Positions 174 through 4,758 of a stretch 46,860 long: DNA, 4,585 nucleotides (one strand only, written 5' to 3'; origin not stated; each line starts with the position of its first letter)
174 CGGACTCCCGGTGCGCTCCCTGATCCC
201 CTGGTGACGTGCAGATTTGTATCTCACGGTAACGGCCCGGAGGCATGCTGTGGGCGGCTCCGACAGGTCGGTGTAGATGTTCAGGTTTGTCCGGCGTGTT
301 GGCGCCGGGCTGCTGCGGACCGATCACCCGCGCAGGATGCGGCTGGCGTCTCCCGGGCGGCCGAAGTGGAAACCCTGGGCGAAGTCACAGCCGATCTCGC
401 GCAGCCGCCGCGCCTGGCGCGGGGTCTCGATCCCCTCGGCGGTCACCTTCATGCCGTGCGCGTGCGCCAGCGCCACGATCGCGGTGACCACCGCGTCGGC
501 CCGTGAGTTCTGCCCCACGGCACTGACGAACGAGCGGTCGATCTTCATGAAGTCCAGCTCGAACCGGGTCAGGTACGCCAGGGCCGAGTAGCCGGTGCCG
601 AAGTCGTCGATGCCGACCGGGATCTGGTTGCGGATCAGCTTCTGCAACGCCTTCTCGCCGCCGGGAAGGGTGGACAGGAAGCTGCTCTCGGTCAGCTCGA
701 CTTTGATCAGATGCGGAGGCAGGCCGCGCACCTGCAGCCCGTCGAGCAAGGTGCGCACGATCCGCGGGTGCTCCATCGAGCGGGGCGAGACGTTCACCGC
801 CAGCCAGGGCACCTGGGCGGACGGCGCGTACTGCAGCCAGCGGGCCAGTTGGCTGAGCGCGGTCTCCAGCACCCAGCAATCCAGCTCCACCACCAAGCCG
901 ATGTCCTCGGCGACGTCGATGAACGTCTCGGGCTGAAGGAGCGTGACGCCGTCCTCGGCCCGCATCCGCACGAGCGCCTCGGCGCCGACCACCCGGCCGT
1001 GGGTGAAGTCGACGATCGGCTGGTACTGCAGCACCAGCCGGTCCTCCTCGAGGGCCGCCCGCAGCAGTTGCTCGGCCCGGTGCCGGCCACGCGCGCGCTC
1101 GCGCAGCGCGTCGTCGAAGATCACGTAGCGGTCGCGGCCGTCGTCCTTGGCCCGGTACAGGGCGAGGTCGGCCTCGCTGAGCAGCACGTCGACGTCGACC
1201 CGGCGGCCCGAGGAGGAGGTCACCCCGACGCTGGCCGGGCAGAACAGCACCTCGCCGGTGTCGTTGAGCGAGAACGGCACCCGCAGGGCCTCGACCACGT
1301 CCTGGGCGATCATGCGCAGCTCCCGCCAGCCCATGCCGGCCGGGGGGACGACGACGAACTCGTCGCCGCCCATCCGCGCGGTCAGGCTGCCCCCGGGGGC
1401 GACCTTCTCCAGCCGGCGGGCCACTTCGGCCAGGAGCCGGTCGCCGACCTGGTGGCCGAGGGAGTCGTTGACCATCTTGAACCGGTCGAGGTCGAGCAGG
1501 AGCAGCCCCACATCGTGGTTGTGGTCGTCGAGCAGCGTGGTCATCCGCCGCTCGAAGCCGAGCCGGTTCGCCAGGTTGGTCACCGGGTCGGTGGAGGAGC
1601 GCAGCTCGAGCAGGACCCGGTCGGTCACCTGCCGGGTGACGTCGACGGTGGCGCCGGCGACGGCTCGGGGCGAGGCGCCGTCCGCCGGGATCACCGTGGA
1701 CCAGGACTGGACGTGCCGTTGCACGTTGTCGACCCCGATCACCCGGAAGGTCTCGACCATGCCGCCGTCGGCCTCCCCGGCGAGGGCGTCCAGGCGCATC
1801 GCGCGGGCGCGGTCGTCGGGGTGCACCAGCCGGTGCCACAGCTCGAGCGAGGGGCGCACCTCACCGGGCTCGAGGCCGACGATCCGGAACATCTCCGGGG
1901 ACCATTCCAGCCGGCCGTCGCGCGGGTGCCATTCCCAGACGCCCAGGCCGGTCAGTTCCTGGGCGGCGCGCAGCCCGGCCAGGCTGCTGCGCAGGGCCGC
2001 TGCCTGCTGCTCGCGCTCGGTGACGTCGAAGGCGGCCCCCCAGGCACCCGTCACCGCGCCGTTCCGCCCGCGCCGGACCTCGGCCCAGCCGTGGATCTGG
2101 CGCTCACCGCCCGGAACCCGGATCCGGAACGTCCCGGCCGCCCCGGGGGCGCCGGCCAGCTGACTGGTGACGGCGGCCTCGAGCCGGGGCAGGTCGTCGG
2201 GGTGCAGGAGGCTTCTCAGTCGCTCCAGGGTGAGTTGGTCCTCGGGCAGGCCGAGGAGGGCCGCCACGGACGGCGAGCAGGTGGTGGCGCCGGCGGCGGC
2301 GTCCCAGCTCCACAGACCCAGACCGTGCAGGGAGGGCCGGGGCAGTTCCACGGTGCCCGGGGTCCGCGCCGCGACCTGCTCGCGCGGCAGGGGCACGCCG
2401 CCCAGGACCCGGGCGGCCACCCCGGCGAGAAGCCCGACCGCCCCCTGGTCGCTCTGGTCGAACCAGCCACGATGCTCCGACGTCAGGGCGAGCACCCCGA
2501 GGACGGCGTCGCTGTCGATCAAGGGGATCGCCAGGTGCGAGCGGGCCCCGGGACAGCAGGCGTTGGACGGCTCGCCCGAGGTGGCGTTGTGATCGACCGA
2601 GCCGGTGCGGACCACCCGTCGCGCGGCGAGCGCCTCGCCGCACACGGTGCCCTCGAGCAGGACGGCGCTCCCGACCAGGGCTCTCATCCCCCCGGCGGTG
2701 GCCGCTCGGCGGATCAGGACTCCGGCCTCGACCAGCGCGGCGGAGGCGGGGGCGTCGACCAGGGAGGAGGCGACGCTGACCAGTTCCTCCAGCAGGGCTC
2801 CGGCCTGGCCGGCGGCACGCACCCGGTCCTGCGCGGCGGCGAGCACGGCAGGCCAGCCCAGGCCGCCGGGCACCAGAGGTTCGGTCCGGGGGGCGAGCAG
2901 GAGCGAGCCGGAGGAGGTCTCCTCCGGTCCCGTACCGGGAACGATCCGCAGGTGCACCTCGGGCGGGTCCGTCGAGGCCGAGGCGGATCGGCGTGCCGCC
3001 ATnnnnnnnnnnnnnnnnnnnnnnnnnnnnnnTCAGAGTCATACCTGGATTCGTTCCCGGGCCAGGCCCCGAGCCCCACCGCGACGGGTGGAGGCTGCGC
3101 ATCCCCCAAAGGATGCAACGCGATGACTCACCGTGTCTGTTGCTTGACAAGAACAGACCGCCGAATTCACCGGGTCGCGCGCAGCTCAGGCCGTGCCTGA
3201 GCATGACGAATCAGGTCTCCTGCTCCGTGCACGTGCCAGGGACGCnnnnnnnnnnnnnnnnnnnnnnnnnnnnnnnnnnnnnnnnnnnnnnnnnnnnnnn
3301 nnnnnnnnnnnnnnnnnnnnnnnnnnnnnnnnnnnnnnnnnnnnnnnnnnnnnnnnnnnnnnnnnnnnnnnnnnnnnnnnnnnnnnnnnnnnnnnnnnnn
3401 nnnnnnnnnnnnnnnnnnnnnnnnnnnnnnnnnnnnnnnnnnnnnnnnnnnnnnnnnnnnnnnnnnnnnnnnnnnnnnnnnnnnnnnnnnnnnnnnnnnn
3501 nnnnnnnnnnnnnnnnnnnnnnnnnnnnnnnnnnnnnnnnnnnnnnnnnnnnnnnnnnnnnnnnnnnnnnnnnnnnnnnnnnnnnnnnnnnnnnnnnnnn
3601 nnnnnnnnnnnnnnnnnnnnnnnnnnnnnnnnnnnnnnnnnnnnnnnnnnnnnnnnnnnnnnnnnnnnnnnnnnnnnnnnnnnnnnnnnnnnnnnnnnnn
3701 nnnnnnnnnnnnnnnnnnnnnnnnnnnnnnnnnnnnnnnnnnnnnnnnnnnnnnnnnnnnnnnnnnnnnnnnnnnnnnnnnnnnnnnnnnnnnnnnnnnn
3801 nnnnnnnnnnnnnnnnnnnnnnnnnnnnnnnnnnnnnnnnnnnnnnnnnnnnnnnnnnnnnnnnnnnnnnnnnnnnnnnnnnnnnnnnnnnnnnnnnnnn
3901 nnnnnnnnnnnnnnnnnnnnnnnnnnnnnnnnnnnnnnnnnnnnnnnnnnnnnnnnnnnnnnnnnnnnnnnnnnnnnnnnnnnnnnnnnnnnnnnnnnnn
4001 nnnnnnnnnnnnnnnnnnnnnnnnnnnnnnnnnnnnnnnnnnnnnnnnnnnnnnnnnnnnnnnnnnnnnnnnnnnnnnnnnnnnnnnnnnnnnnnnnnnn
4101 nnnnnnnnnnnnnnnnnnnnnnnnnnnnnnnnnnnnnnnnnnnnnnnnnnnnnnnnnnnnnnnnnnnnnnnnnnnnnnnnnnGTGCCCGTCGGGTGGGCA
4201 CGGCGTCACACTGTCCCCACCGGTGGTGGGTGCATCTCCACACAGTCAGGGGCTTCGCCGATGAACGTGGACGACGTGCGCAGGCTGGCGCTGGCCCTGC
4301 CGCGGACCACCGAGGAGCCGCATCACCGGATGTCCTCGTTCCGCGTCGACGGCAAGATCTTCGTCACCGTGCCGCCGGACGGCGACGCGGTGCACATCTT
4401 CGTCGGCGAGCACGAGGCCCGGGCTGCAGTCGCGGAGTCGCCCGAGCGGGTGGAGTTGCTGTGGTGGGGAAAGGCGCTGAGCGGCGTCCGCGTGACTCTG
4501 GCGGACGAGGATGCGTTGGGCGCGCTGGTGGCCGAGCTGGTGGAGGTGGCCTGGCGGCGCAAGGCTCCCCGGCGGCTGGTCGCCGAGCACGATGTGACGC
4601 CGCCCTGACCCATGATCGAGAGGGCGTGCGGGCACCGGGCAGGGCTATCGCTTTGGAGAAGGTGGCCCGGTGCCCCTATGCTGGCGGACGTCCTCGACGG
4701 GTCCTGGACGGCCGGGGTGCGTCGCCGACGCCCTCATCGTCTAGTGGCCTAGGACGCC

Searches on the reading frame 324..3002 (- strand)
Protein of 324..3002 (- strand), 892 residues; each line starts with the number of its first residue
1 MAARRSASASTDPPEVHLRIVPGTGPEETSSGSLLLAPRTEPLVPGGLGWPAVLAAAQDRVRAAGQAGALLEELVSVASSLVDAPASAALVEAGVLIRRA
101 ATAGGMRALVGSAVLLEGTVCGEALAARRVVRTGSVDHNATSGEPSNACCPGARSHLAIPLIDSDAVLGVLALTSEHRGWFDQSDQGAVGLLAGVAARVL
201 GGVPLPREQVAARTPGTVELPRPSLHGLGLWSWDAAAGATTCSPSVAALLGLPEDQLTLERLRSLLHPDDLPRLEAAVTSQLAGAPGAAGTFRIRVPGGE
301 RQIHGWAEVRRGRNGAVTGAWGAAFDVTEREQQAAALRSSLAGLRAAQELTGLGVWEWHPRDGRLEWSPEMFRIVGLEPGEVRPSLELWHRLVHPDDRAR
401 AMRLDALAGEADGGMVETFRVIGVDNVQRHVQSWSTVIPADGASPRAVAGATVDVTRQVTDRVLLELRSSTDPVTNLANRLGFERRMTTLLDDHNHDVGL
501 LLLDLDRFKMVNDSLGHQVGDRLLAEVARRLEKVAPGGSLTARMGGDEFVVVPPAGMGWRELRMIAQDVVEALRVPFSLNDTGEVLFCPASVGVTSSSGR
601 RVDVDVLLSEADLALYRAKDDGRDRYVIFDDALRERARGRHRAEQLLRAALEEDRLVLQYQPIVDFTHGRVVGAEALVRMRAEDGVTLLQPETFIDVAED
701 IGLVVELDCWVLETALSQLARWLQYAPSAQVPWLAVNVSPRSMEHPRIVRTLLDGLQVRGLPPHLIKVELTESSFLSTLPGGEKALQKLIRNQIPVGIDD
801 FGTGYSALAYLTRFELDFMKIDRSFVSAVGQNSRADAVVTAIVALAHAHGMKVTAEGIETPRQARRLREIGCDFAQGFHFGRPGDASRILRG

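Call 53: search_protein_families(library=pfam, proteins=[window:324-3002:-], max_evalue=0.0001)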
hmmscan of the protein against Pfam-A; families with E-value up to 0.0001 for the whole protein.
window:324-3002:- (892 aa): 7 families
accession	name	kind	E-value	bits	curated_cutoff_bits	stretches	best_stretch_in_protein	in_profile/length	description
PF00563.25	EAL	-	2.7e-67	227.1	31.3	1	647-883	4-236/236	EAL domain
PF00990.26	GGDEF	-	2e-35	122.4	23.8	1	470-625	2-161/161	Diguanylate cyclase, GGDEF domain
PF08447.18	PAS_3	-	9.2e-16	58.3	25.6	2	365-442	2-80/89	PAS fold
PF13185.12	GAF_2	-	1.4e-10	42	28.6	1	70-200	7-135/136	GAF domain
PF00989.32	PAS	-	2.5e-10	40.8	22.6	1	229-324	13-110/113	PAS fold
PF01590.32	GAF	-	7.9e-08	33.3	22.4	1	69-198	4-131/133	GAF domain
PF13492.12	GAF_3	-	2.9e-05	24.9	27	1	69-197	4-124/129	GAF domain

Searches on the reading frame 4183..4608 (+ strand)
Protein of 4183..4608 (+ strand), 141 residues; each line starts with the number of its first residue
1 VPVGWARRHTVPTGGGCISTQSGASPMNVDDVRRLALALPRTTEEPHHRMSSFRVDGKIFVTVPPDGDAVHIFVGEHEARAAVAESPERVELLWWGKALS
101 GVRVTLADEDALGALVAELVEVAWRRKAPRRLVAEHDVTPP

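Call 54: search_protein_families(library=pfam, proteins=[window:4183-4608:+], max_evalue=0.0001)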
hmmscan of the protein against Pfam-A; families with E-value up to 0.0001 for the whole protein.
window:4183-4608:+ (141 aa): 1 family
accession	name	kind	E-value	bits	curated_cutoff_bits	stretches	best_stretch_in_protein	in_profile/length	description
PF04237.18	YjbR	-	9.1e-08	33.1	30.1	1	37-125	1-87/88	YjbR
